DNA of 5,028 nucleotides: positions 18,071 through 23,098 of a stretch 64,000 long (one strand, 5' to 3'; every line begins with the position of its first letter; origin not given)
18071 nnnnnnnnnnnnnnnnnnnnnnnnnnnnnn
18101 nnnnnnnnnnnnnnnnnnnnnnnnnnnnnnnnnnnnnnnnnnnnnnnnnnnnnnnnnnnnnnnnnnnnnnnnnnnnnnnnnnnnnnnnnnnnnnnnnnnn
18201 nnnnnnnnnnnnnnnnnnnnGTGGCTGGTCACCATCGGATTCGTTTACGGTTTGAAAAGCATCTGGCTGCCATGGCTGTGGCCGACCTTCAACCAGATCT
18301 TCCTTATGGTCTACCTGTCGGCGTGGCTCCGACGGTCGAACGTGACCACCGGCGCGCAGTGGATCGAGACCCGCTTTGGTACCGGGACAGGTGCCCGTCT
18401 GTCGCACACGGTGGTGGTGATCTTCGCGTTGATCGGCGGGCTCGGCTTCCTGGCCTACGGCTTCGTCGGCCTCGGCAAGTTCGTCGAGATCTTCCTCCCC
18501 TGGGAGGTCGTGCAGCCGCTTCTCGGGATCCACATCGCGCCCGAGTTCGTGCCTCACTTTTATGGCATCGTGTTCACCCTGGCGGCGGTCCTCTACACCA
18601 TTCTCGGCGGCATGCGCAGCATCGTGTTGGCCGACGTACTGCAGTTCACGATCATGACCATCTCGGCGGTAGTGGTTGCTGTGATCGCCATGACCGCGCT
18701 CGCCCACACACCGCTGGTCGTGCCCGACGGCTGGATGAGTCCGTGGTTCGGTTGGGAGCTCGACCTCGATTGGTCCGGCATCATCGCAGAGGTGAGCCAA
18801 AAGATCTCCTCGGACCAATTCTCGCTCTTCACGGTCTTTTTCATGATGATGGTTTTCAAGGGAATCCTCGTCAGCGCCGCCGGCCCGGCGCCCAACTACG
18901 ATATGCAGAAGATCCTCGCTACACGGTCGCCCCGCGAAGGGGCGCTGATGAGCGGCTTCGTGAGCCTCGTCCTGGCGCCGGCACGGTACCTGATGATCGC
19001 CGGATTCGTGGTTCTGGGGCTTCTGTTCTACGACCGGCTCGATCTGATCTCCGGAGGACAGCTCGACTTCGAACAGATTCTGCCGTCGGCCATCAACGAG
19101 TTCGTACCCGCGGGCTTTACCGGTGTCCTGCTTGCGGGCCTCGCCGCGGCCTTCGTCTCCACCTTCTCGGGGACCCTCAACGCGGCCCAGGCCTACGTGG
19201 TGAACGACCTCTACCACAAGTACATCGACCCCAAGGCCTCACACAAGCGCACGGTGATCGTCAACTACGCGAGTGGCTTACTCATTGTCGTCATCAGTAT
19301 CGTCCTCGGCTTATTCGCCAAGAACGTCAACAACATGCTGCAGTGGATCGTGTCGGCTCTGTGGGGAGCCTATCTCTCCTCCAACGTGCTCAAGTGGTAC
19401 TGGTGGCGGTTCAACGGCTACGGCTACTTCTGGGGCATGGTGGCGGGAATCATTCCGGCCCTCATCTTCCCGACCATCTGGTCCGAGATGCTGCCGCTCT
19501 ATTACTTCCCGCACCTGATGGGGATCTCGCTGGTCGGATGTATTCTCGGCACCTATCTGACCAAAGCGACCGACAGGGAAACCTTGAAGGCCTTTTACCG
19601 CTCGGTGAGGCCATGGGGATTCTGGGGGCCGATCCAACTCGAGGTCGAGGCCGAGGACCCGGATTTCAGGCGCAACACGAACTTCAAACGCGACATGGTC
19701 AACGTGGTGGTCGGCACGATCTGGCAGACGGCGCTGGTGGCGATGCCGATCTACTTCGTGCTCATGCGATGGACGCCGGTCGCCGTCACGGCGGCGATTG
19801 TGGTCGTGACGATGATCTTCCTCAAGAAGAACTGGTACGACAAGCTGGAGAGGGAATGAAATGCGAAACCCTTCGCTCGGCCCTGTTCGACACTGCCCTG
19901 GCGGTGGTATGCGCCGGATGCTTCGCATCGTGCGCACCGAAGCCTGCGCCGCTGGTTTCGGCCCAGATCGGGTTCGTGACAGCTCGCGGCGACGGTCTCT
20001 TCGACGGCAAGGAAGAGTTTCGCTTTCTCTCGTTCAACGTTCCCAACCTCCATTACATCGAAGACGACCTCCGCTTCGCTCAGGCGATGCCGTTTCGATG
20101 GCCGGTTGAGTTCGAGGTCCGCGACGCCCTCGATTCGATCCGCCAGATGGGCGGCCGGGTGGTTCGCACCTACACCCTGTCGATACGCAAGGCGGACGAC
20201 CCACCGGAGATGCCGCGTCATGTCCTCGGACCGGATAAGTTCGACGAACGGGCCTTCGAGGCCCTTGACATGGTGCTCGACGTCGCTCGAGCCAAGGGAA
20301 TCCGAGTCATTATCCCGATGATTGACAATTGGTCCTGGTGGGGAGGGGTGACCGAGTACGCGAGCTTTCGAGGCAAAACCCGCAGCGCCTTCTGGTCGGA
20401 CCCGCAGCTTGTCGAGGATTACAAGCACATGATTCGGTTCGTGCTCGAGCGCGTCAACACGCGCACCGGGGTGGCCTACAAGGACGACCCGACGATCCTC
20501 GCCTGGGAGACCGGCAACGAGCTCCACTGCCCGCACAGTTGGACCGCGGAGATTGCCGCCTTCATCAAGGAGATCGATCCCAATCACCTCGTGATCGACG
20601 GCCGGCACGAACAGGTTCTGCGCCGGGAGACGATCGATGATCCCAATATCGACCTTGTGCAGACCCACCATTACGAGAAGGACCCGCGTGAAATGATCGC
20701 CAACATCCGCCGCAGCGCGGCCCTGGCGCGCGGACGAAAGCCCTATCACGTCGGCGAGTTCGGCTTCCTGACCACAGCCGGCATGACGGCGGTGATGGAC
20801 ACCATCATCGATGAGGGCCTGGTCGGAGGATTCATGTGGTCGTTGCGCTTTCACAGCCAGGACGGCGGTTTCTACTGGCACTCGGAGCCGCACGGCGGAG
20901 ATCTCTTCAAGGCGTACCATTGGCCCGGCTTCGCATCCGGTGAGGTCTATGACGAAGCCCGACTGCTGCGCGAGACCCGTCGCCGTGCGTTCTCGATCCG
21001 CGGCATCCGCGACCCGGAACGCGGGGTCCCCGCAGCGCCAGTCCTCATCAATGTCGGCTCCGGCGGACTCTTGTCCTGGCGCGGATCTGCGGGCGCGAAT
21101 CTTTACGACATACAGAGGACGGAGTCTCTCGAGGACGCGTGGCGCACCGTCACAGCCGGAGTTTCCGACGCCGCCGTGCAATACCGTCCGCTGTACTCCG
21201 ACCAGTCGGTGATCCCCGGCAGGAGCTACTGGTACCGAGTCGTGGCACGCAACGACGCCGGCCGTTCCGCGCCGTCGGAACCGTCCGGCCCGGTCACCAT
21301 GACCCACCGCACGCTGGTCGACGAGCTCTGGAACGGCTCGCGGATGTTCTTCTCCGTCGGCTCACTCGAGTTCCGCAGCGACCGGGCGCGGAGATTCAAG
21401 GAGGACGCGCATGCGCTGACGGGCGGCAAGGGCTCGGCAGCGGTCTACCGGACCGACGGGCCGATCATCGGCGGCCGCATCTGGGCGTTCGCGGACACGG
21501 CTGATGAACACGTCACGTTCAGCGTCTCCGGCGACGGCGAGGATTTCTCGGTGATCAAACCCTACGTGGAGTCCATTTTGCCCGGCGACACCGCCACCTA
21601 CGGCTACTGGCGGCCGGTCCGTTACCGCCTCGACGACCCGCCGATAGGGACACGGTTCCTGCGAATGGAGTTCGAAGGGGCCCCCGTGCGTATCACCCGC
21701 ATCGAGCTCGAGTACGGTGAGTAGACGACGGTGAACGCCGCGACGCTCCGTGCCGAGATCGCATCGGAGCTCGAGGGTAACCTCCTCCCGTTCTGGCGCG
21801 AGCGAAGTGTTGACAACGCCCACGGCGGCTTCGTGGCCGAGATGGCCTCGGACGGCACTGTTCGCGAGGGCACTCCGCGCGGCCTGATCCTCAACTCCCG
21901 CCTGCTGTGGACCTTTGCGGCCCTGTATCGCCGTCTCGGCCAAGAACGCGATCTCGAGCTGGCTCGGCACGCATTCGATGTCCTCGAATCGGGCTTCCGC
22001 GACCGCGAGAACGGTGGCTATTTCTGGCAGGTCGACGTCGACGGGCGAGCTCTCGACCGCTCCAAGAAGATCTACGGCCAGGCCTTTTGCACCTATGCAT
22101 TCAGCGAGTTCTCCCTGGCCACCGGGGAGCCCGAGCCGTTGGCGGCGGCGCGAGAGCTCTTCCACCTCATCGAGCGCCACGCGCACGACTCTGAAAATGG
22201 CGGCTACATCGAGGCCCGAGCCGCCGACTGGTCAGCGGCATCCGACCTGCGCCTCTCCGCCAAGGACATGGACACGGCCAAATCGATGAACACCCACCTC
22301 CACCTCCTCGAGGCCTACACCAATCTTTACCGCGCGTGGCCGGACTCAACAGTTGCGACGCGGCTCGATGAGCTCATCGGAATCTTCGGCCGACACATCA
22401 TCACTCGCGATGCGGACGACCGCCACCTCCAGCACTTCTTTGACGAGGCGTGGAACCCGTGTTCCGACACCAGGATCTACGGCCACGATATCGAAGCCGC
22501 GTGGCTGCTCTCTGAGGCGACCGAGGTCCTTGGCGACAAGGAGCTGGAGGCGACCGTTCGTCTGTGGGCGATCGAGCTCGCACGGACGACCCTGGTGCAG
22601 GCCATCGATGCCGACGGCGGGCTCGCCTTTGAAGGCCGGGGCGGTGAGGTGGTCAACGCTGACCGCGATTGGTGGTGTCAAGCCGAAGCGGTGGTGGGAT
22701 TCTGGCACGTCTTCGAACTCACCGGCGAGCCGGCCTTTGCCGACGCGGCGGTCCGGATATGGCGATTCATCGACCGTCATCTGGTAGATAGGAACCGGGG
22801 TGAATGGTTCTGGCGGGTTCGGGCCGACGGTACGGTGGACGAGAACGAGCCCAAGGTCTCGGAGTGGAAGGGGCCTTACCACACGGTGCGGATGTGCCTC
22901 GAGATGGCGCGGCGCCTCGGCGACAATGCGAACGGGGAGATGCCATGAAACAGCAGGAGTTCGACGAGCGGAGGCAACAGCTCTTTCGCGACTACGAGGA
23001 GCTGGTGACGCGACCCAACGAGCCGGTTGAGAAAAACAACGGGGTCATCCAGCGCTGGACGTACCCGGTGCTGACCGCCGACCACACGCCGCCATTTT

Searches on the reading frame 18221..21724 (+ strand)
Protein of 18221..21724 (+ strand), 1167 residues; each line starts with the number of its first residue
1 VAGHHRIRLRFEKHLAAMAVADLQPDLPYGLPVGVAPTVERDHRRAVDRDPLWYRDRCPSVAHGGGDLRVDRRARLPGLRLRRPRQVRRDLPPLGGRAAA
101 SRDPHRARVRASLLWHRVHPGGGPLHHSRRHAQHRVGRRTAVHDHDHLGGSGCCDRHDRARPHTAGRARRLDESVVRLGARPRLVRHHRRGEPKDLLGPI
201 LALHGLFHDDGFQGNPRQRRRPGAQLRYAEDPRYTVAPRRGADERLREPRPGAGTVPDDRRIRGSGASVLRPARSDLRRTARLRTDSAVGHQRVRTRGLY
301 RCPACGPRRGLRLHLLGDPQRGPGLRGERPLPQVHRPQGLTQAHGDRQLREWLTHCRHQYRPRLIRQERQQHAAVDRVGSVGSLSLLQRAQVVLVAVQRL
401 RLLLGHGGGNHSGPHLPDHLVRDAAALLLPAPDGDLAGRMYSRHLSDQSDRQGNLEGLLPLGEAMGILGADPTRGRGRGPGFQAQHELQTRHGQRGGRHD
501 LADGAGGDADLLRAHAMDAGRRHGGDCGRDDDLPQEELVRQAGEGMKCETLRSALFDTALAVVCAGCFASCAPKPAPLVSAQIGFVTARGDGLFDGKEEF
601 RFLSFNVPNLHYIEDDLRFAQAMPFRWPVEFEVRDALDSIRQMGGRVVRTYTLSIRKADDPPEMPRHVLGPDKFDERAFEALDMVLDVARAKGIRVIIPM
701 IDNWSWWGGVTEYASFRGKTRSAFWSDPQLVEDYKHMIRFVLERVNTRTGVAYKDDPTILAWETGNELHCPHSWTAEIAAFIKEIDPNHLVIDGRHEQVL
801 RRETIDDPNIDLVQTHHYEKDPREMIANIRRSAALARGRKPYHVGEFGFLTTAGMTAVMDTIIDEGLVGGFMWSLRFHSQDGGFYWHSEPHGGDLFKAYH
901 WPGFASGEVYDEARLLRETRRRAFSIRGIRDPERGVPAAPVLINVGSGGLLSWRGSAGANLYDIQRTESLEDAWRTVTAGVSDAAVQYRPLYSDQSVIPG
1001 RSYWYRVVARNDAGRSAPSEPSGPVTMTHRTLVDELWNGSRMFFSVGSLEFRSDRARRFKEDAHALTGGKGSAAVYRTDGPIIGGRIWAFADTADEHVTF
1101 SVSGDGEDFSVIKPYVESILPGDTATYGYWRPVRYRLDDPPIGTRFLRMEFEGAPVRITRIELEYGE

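Call 101: search_protein_families(library=pfam, proteins=[window:18221-21724:+], max_evalue=0.000001)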
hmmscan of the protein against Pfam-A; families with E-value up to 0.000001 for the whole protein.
window:18221-21724:+ (1167 aa): 1 family
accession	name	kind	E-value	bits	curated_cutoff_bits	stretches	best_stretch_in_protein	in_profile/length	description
PF00150.24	Cellulase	-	1.6e-08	34.8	23.5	1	623-864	13-258/272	Cellulase (glycosyl hydrolase family 5)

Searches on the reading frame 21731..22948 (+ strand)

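Call 101: search_protein_families(library=pfam, proteins=[window:21731-22948:+], max_evalue=0.000001)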
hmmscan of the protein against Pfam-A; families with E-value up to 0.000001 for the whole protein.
window:21731-22948:+ (405 aa): 1 family
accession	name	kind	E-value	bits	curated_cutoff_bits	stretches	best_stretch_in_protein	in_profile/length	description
PF07221.17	GlcNAc_2-epim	-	6.9e-50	170.7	23.4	1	33-375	1-336/347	N-acylglucosamine 2-epimerase (GlcNAc 2-epimerase)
